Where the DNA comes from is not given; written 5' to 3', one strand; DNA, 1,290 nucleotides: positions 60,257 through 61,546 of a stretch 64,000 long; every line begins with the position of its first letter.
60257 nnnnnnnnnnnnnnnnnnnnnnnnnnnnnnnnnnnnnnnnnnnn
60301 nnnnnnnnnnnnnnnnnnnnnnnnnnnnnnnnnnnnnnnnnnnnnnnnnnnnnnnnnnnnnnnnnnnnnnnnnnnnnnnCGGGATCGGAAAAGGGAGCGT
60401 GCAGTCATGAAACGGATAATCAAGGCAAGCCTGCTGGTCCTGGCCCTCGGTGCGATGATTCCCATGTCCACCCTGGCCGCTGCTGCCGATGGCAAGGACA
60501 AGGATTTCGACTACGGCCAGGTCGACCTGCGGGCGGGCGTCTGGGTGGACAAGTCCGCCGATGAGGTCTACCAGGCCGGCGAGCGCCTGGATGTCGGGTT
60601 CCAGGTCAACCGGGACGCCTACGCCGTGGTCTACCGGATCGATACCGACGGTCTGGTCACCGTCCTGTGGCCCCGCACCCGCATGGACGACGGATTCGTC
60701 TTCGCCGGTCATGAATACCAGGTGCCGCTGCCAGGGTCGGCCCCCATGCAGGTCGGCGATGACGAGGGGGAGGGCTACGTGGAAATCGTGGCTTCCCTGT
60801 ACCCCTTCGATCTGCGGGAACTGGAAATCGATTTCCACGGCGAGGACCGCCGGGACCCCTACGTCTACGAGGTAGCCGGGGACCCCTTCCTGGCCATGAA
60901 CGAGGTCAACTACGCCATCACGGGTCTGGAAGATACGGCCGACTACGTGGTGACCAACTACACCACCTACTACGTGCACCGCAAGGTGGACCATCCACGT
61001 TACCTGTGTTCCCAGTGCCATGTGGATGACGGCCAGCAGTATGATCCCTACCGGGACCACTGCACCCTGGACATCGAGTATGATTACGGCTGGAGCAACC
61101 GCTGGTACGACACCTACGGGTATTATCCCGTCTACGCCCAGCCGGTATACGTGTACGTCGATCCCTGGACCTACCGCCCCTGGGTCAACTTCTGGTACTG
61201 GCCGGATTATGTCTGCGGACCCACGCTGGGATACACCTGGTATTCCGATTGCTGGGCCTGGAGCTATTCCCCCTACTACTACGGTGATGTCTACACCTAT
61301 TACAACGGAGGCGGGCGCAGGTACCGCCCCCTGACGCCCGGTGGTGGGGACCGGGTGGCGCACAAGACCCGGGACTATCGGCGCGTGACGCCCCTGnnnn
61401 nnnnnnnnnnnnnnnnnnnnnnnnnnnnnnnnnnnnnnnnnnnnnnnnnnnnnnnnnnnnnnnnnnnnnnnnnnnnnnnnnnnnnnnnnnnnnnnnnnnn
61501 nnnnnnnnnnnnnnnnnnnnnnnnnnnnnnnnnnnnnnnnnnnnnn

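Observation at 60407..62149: DUF4384-like secreted protein with a Tyr/Trp-rich low-complexity block and a long Arg/Ser-rich disordered tail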

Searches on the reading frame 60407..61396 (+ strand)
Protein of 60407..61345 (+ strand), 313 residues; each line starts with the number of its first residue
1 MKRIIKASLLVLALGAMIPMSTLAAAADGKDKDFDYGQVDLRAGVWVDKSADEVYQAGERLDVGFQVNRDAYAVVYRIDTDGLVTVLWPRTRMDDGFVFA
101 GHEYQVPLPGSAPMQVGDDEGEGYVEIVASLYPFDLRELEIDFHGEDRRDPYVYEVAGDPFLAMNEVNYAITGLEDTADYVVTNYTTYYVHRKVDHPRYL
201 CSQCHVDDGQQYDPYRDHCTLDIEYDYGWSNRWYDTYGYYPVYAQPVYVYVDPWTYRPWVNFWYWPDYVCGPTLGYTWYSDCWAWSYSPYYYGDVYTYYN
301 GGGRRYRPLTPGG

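Call 7: find_homologous_proteins(query=window:60407-61345:+, max_evalue=0.001)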
Query seq(313 aa) (313 aa): 32 proteins with E <= 0.001 among 2246 candidates.
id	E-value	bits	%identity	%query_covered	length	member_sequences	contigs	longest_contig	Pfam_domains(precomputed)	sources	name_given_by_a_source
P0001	4.5e-133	462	64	91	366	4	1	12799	PF14326.12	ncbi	-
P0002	5.8e-124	432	65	91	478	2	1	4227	PF14326.12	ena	-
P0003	4.0e-113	396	61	94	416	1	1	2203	PF14326.12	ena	-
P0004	1.3e-111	391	62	84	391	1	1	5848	PF14326.12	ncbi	ncbi:hypothetical protein CSB20_02345, partial [bacterium DOLZORAL124_64_63]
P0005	2.2e-109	384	66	78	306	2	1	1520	PF14326.12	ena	-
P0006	3.0e-108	380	63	78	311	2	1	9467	PF14326.12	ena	-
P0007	9.0e-106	372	52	97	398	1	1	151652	PF14326.12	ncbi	-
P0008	2.6e-105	371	67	76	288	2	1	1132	PF14326.12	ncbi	-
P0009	1.5e-104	368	55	98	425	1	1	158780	PF14326.12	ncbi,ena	-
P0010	3.9e-104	367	57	84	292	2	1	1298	PF14326.12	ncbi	-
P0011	1.3e-103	365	58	96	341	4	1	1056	PF14326.12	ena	-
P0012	2.3e-101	358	53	96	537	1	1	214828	PF14326.12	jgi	jgi:hypothetical protein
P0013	3.8e-101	357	53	98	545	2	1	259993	PF14326.12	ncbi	ncbi:MAG: DUF4384 domain-containing protein [Candidatus Krumholzibacteriia bacterium]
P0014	4.3e-98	347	53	95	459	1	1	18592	PF14326.12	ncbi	ncbi:MAG: DUF4384 domain-containing protein, partial [Candidatus Krumholzibacteriia bacterium]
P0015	1.3e-96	342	63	72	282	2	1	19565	PF14326.12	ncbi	ncbi:MAG: hypothetical protein ACI9JE_000308, partial [Candidatus Krumholzibacteriia bacterium]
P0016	2.7e-91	325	57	76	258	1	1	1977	PF14326.12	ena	-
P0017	3.8e-89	317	63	75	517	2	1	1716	PF14326.12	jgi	jgi:hypothetical protein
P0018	4.1e-87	311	52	82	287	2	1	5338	PF14326.12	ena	-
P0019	1.3e-84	303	57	65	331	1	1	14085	PF14326.12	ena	-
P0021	4.9e-77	278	62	62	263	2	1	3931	PF14326.12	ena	-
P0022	7.5e-74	267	58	67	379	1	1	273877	PF14326.12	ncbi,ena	-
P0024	3.0e-57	212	57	51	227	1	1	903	PF14326.12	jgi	-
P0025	2.6e-56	209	65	46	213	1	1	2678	PF14326.12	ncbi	ncbi:MAG: hypothetical protein DRR04_14620, partial [Gammaproteobacteria bacterium]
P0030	5.5e-35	139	57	35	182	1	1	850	PF14326.12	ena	-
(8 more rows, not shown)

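Call 11: find_encoding_contigs(protein=P0013, flank=10000, max_places=3)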
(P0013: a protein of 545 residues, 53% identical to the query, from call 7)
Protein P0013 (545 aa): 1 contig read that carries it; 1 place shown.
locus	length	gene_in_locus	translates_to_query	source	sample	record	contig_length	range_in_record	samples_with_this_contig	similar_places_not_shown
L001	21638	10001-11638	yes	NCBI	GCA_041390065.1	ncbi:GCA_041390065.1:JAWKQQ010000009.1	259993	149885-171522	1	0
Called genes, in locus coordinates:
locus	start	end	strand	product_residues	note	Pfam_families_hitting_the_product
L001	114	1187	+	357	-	PF00730:HhH-GPD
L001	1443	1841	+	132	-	PF02082:Rrf2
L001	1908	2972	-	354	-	PF21016:RlmN_N (weak), PF04055:Radical_SAM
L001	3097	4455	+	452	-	PF00072:Response_reg, PF00158:Sigma54_activat, PF14532:Sigma54_activ_2, PF07728:AAA_5 (weak), PF25601:AAA_lid_14, PF02954:HTH_8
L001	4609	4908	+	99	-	-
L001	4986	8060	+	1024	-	PF17874:TPR_MalT, PF13424:TPR_12, PF17874:TPR_MalT, PF13424:TPR_12 (weak), PF00158:Sigma54_activat, PF14532:Sigma54_activ_2, PF07728:AAA_5 (weak), PF25601:AAA_lid_14, +6 more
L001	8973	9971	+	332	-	-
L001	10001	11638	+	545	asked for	PF14326:DUF4384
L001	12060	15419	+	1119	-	-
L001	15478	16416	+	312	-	PF19572:PorV (faint)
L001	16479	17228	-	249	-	PF12850:Metallophos_2 (faint)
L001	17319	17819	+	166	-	-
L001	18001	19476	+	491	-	PF00089:Trypsin, PF13365:Trypsin_2, PF00595:PDZ (faint), PF13180:PDZ_2, PF17820:PDZ_6, PF13180:PDZ_2 (weak), PF17820:PDZ_6 (weak)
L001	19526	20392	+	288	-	PF00140:Sigma70_r1_2, PF04542:Sigma70_r2, PF04545:Sigma70_r4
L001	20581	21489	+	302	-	PF01551:Peptidase_M23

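Call 12: find_encoding_contigs(protein=P0012, flank=10000, max_places=3)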
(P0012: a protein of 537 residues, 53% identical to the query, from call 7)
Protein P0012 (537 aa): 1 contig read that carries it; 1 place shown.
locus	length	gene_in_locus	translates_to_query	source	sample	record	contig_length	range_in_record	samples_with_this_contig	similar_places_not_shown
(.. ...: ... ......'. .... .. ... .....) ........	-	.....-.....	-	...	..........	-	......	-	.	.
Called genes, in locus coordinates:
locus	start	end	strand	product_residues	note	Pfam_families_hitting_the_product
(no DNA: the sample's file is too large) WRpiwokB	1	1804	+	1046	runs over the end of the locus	PF02310:B12-binding, PF02492:cobW (weak), PF03308:MeaB, PF01642:MM_CoA_mutase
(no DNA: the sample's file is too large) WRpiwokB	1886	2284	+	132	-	PF02082:Rrf2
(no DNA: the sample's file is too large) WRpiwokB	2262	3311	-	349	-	PF21016:RlmN_N (weak), PF04055:Radical_SAM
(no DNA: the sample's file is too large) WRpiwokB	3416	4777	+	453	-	PF00072:Response_reg, PF00158:Sigma54_activat, PF14532:Sigma54_activ_2, PF07728:AAA_5 (weak), PF25601:AAA_lid_14, PF02954:HTH_8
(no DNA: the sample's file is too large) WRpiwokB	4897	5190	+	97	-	-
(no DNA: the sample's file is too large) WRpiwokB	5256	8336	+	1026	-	PF13424:TPR_12 (weak), PF17874:TPR_MalT, PF13424:TPR_12, PF00158:Sigma54_activat, PF07724:AAA_2 (weak), PF14532:Sigma54_activ_2, PF25601:AAA_lid_14, PF02954:HTH_8, +6 more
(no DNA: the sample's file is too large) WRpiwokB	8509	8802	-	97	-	-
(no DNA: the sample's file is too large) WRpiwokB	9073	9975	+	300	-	-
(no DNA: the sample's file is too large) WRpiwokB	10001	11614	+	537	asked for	PF14326:DUF4384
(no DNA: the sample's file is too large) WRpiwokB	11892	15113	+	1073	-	PF13517:FG-GAP_3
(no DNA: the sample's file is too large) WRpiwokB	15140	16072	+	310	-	-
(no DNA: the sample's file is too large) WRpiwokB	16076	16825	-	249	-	PF12850:Metallophos_2 (faint), PF00149:Metallophos (weak)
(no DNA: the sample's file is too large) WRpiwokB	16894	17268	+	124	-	-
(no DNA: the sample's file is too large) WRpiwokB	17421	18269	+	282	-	PF00140:Sigma70_r1_2, PF04542:Sigma70_r2, PF04545:Sigma70_r4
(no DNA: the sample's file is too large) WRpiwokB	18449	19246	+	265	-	PF01551:Peptidase_M23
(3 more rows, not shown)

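Call 15: search_protein_families(library=pfam, proteins=[L001:8973-9971:+, L001:12060-15419:+, L001:15478-16416:+, L001:4609-4908:+, L001:17319-17819:+], max_evalue=1)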
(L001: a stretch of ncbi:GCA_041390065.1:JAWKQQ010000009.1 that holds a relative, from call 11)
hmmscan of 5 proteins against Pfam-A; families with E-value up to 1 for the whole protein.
L001:8973-9971:+ (332 aa): 0 families

L001:12060-15419:+ (1119 aa): 3 families
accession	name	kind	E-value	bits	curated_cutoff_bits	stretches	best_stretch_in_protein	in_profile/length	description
PF05547.17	Peptidase_M6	-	0.002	17.8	22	1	118-330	60-282/294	Immune inhibitor A peptidase M6, catalytic domain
PF13517.12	FG-GAP_3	-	0.0025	18.8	26.9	0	380-402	38-60/61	FG-GAP-like repeat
PF18962.6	Por_Secre_tail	-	0.013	16.2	27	1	1039-1116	2-74/75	Secretion system C-terminal sorting domain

L001:15478-16416:+ (312 aa): 1 family
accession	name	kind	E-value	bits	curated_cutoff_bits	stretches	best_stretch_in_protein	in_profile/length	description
PF19572.5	PorV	-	9.9e-06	25.7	27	1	37-158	15-139/243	Type IX secretion system protein PorV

L001:4609-4908:+ (99 aa): 0 families

L001:17319-17819:+ (166 aa): 1 family
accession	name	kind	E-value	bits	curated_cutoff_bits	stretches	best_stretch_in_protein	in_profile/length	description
PF24362.2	DUF7518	-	0.016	16.3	27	1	72-132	25-88/104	Family of unknown function (DUF7518)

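Call 22: search_protein_families(library=ncbifam, proteins=[L001:8973-9971:+, L001:12060-15419:+, L001:15478-16416:+, L001:4609-4908:+, L001:17319-17819:+], max_evalue=1)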
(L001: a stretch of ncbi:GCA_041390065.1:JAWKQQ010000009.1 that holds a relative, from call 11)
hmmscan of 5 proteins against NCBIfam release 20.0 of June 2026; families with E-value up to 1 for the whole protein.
L001:8973-9971:+ (332 aa): 1 family
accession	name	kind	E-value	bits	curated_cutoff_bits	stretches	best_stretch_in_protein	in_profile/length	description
NF033216.1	lipo_YgdI_YgdR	subfamily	0.95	9.4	42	1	16-36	5-25/71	YgdI/YgdR family lipoprotein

L001:12060-15419:+ (1119 aa): 4 families
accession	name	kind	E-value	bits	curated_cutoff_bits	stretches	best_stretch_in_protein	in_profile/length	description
NF052323.1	T9SSA_dep_M6i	equivalog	2.1e-46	158.4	600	2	113-533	81-525/1043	T9SS-dependent M6-like inactivated metalloprotease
TIGR03296.1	M6dom_TIGR03296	domain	1.5e-18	67.7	110.8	1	121-346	24-240/286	M6 family metalloprotease domain-containing protein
TIGR04183.1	Por_Secre_tail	domain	0.011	15.7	23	1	1039-1115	2-69/72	T9SS type A sorting domain-containing protein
NF033400.3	thiazolyl_B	subfamily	0.26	11.3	30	1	746-768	8-29/45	thiazolylpeptide-type bacteriocin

L001:15478-16416:+ (312 aa): 4 families
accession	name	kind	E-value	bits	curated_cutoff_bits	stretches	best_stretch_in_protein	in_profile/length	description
NF033709.1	PorV_fam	subfamily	5.9e-45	154.3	90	1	34-310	3-324/326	PorV/PorQ family protein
NF033711.1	T9SS_PorQ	equivalog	1.3e-21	77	220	1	15-207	6-196/335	type IX secretion system protein PorQ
NF033710.1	T9SS_OM_PorV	equivalog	5.1e-18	65.4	250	2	29-221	20-229/367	type IX secretion system outer membrane channel protein PorV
NF052325.1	PorVQ2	equivalog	1.6e-12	47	325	1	37-165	29-167/354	putative type IX sorting system protein PorV2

L001:4609-4908:+ (99 aa): 0 families

L001:17319-17819:+ (166 aa): 3 families
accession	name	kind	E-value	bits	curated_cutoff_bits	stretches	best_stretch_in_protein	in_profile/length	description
NF033838.0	PspC_subgroup_1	exception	0.049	12.3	700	1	71-143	368-440/684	pneumococcal surface protein PspC, choline-binding form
NF046038.1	NGK_0946_fam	subfamily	0.38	11.3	45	1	79-110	46-77/102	NGK_0946 family protein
NF033847.1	MCP_Sipho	equivalog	0.86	8.7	75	1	71-157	27-116/549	major capsid protein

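Call 33: find_related_loci(query=A4, collection=genome_contigs, flank=10000)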
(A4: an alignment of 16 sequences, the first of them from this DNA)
Query A4 (305 aa) in genome_contigs; peptide patterns used: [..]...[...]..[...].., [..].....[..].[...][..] (x = any residue, [..] = any of these).
276 stretches matched a pattern; 213 encode a relative of the query (tblastn E <= 1e-3); the best 80 are kept; 80 distinct loci.
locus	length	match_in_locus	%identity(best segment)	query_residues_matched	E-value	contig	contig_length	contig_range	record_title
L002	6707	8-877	85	16-305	6e-169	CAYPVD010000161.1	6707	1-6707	MAG TPA_asm: uncultured Fibrobacteraceae bacterium isolate binchicken_co256_236 genome assembly, contig: NODE_34357_leng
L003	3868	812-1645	80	28-305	5e-162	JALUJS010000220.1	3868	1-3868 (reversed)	MAG: Candidatus Krumholzibacteriia bacterium isolate S144_metabat2_scaf2bin.036 S144_NODE_24688_length_3868_cov_1.671746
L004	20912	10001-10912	71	1-305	1e-153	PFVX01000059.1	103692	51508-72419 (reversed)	MAG: bacterium CG_4_9_14_3_um_filter_65_15 isolate CG_4_9_14_3_um_filter_65_15 CG_4_9_14_3_um_filter_150_scaffold_47_c,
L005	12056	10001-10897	63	5-302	6e-135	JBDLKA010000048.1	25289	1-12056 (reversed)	MAG: Candidatus Krumholzibacteriota bacterium isolate MAG120 MAG120_48, whole genome shotgun sequence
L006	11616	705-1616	62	4-305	2e-127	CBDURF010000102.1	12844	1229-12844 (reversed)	MAG TPA_asm: uncultured bacterium isolate SRR22302361_binner123_Refined_103 genome assembly, contig: ERZ25748748.2687, w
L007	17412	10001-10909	61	4-305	1e-126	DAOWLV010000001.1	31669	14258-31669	MAG TPA_asm: Candidatus Krumholzibacteriia bacterium isolate CSMAG_2985 CSMAG_2985_k141_1471590_length_31669_cov_43.0400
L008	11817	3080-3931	65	20-302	3e-126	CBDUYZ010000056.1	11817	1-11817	MAG TPA_asm: uncultured bacterium isolate SRR21487743_metabat2_30 genome assembly, contig: ERZ25748485.1416, whole genom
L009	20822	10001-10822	73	32-305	8e-126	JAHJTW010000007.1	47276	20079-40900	MAG: bacterium isolate OS_PC_MetaG.mb.70 OS_PC_MetaG.mb.70_k141_11776, whole genome shotgun sequence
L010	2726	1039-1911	63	19-305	4e-131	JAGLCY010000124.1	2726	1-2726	MAG: Candidatus Krumholzibacteriia bacterium isolate SW_4_19 ROV167.bin.19.fa_124, whole genome shotgun sequence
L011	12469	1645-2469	65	32-305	9e-125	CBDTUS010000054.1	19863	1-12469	MAG TPA_asm: uncultured bacterium isolate SRR7614711_binner13_Refined_44 genome assembly, contig: ERZ23877654.466, whole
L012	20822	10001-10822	72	32-305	3e-124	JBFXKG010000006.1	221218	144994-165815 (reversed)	MAG: Candidatus Krumholzibacteriia bacterium isolate CA_2019_TPIn_7 NODE_200_length_221218_cov_7.099868_TPIn, whole geno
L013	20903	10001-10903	60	4-305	1e-121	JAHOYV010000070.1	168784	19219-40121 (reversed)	MAG: Gemmatimonadales bacterium isolate CORE_19_RING_Bin_00004 c_000000000001, whole genome shotgun sequence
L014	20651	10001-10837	63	29-305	2e-120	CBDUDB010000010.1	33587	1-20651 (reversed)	MAG TPA_asm: uncultured bacterium isolate SRR7614707_binner12_Refined_20 genome assembly, contig: ERZ23877653.253, whole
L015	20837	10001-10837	64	24-305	7e-118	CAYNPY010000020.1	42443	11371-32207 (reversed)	MAG TPA_asm: uncultured Fibrobacteraceae bacterium isolate SRP239054_co1_159 genome assembly, contig: NODE_529_length_42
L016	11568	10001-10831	64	30-305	5e-118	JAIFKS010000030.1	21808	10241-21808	MAG: bacterium isolate bin_118 scaffold_2016, whole genome shotgun sequence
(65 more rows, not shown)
